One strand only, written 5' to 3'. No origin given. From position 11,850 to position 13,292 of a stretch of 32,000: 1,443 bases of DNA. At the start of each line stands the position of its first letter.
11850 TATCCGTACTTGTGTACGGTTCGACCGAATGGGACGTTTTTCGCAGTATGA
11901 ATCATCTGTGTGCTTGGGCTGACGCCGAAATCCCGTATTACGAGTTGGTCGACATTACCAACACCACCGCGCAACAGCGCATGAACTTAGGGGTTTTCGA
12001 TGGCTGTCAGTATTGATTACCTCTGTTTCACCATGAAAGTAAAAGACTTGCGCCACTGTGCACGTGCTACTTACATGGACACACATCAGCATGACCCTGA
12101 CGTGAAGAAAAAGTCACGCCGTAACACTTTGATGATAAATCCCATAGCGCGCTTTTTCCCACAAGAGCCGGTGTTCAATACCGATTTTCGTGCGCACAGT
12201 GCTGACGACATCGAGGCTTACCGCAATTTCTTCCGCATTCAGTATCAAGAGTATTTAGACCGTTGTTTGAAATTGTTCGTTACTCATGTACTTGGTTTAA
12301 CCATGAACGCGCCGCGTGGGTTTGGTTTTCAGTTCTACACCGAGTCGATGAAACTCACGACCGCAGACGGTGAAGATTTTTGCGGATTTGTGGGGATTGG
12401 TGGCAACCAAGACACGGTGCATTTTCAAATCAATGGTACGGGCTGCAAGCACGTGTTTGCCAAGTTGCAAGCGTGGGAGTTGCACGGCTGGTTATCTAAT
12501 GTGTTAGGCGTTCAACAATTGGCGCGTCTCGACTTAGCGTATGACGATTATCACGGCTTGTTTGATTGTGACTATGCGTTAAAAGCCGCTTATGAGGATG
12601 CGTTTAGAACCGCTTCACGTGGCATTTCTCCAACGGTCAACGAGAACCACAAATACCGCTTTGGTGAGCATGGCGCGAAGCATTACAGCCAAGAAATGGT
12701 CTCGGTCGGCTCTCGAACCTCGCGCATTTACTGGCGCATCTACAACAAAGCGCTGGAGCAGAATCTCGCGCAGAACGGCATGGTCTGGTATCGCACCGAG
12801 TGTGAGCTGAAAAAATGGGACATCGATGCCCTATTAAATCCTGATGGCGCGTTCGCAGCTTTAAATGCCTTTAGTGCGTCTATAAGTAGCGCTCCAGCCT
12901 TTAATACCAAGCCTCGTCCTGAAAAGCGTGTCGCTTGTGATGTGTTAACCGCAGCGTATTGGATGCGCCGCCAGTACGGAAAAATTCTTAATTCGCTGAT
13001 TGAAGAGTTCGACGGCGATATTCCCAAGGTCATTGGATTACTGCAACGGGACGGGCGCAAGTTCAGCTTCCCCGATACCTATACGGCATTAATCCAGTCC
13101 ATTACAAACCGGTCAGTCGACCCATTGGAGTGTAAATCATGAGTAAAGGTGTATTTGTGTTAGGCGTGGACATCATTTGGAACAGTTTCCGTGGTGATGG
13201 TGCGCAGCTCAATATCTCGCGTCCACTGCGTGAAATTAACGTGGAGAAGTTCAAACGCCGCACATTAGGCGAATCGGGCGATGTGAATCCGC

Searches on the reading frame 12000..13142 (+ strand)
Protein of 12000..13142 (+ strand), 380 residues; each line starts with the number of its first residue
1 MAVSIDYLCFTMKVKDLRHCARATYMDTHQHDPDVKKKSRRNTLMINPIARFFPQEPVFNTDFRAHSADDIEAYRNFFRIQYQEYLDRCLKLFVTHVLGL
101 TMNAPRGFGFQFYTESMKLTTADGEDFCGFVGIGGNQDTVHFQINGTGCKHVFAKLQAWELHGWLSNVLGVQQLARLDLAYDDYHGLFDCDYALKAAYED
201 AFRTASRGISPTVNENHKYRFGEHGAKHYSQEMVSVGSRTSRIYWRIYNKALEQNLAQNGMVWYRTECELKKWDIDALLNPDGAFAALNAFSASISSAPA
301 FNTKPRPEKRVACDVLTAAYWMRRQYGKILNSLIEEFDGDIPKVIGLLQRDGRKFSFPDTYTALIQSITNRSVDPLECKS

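Call 4: search_protein_families(library=pfam, proteins=[window:12000-13142:+], max_evalue=0.1)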
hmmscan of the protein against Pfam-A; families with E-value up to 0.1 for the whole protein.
window:12000-13142:+ (380 aa): 1 family
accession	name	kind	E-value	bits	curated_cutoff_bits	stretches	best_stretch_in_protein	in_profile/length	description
PF02486.25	Rep_trans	-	8e-20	71.7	29.6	1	174-298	3-125/201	Replication initiation factor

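Call 5: search_protein_families(library=phrogs, proteins=[window:12000-13142:+], max_evalue=0.1)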
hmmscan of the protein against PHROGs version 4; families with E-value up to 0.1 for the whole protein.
window:12000-13142:+ (380 aa): 6 families
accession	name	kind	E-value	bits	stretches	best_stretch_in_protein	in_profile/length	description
phrog_453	-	DNA, RNA and nucleotide metabolism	1.3e-110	371.8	1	3-371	117-435/447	replication initiation protein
phrog_16222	-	unknown function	9.8e-71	238.3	1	177-369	1-191/193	-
phrog_27563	-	unknown function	4.6e-53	180.2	1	2-170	15-167/167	-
phrog_13557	-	unknown function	1.7e-25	90.2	1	268-369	1-104/106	-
phrog_20614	-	DNA, RNA and nucleotide metabolism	0.02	15.1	1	136-256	85-198/378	replication initiation protein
phrog_35595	-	unknown function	0.094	13.3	0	68-110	68-112/210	-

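Call 114: search_protein_families(library=ncbifam, proteins=[window:12000-13142:+], max_evalue=0.001)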
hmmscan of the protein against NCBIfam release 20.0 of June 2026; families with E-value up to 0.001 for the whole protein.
window:12000-13142:+ (380 aa): 1 family
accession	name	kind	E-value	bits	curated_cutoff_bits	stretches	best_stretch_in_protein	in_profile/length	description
NF041493.1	MobT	equivalog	0.00014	20.8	600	1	136-257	115-235/383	MobT family relaxase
